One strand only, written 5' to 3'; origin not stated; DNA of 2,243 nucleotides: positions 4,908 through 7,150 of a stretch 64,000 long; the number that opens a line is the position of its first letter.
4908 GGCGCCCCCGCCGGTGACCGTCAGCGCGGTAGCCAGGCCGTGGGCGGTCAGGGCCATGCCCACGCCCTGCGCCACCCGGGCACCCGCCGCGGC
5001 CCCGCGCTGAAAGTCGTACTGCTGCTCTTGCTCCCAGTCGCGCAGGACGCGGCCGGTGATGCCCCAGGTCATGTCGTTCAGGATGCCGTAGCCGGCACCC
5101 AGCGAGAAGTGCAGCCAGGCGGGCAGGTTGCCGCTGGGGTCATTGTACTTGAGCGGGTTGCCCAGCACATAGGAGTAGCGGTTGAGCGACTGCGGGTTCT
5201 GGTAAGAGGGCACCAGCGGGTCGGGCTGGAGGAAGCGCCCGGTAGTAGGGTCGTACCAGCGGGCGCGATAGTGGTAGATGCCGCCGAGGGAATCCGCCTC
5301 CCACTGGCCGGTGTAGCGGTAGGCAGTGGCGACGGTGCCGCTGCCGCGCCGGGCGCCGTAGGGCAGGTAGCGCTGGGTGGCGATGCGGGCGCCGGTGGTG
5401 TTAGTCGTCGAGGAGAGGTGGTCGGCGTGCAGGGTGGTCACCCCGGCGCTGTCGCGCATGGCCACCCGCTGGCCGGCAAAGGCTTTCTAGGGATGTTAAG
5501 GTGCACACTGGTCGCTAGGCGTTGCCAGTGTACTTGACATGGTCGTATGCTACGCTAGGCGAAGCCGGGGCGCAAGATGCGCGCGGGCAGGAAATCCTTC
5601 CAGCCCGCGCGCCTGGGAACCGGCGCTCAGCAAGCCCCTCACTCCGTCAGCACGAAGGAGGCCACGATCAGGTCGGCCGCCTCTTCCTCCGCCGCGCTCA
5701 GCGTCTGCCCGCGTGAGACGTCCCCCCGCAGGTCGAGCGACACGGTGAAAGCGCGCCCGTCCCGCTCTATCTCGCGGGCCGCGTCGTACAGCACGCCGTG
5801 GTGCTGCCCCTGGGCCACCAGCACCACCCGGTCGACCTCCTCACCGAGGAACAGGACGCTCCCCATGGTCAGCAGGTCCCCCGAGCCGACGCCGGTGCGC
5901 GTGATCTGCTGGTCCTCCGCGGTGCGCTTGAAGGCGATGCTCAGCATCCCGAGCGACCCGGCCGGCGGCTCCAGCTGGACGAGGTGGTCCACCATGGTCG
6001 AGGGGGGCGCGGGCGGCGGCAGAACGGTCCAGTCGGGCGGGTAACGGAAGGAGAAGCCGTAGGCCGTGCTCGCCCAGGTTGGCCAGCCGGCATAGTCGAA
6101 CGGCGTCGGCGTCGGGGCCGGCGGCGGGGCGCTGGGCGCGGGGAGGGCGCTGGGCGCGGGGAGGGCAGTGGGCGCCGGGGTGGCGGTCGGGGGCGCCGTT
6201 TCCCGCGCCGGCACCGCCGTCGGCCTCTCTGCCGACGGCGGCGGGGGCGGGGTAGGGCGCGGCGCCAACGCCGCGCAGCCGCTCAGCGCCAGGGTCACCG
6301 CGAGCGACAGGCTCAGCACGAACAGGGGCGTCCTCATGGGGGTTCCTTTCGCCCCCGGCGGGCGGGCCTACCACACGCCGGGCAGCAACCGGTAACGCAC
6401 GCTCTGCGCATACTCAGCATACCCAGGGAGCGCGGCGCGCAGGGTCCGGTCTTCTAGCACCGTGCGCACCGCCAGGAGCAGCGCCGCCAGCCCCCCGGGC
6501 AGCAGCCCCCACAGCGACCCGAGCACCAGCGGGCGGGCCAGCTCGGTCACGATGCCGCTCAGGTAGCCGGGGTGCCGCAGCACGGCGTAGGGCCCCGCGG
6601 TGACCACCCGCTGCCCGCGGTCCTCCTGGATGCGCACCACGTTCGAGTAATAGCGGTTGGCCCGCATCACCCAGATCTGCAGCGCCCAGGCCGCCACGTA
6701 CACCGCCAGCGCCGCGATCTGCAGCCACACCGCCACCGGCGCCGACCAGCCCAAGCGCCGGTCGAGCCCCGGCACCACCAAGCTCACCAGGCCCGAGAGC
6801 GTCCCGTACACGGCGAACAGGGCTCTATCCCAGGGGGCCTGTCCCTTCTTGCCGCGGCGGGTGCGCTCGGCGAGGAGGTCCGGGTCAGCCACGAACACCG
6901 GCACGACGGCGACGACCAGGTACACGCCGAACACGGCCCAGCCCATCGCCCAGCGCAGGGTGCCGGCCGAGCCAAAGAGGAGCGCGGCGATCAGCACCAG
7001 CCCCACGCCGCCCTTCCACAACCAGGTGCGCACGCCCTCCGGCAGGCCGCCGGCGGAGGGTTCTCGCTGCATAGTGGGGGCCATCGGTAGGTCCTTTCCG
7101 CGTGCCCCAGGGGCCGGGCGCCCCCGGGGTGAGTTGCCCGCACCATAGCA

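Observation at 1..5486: Array of displaced rhs toxin tips and immunity genes with no intact rhs gene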

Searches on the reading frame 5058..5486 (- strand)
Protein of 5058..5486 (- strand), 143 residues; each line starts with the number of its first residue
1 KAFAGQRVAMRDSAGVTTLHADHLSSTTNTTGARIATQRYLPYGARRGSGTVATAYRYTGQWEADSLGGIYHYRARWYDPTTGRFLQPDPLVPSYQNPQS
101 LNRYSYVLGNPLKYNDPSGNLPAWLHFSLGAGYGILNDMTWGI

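Call 54: find_related_loci(query=window:5058-5486:-, collection=metagenome_contigs, flank=8000)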
Query seq(143 aa) (143 aa) in metagenome_contigs; peptide patterns used: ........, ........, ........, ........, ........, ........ (x = any residue, [..] = any of these).
269 stretches matched a pattern; 20 encode a relative of the query (tblastn E <= 1e-3); 20 distinct loci.
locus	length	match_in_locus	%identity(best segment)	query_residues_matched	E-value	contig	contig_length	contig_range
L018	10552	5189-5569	45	3-125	2e-29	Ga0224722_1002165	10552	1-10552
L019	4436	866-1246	45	3-125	2e-29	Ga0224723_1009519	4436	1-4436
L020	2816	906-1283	40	22-141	5e-21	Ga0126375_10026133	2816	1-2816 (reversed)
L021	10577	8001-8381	40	2-120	3e-20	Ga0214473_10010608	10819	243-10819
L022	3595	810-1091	48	22-119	2e-20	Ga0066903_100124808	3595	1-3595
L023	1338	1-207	56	50-119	2e-19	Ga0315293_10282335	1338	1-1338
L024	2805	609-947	39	22-130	3e-19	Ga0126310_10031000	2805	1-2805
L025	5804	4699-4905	45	47-122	1e-15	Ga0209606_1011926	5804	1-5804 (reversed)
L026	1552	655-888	43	47-136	2e-15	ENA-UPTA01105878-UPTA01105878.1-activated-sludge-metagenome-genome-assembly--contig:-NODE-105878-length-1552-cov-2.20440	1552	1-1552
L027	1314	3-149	51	71-125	3e-14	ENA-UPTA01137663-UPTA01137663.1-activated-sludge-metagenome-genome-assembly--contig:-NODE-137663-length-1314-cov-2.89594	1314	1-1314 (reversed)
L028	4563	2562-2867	36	29-132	1e-13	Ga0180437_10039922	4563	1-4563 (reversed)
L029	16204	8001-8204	41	51-119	4e-13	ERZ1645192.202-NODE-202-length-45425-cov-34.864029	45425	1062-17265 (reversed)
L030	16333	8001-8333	40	6-119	7e-16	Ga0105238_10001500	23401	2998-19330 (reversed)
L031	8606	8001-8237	41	47-119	1e-10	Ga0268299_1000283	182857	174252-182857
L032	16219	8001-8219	39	52-121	1e-10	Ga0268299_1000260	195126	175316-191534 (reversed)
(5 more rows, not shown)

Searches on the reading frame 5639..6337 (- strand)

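Call 5: search_protein_families(library=pfam, proteins=[window:5639-6337:-], max_evalue=0.01)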
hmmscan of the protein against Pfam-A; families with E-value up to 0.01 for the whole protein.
window:5639-6337:- (232 aa): 0 families

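Call 6: search_protein_families(library=ncbifam, proteins=[window:5639-6337:-], max_evalue=0.01)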
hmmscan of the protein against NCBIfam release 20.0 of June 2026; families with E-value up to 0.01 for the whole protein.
window:5639-6337:- (232 aa): 1 family
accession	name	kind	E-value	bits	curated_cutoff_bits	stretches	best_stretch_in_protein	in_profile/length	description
NF011433.1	PRK14864.1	equivalog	0.0039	17.4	100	1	10-36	4-30/98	biofilm peroxide resistance protein BsmA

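Call 42: search_protein_families(library=padloc, proteins=[window:5639-6337:-], max_evalue=0.01)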
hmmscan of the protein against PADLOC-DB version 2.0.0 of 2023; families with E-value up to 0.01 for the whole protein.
window:5639-6337:- (232 aa): 0 families

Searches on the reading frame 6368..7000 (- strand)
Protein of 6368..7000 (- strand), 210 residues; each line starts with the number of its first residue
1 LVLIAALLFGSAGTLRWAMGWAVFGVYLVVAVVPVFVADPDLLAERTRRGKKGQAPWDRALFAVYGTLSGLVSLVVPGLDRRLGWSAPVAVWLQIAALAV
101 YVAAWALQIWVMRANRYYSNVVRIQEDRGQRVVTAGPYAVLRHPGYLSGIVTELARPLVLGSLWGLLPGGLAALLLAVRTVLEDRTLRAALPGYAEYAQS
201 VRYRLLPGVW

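Call 44: search_protein_families(library=pfam, proteins=[window:6368-7000:-], max_evalue=0.00001)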
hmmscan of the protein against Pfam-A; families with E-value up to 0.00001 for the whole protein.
window:6368-7000:- (210 aa): 2 families
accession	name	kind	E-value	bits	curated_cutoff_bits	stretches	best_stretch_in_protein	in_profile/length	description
PF04140.19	ICMT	-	1.1e-09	39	24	1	98-187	2-93/95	Isoprenylcysteine carboxyl methyltransferase (ICMT) family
PF04191.18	PEMT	-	1.1e-06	29.5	25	1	95-187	4-98/105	Phospholipid methyltransferase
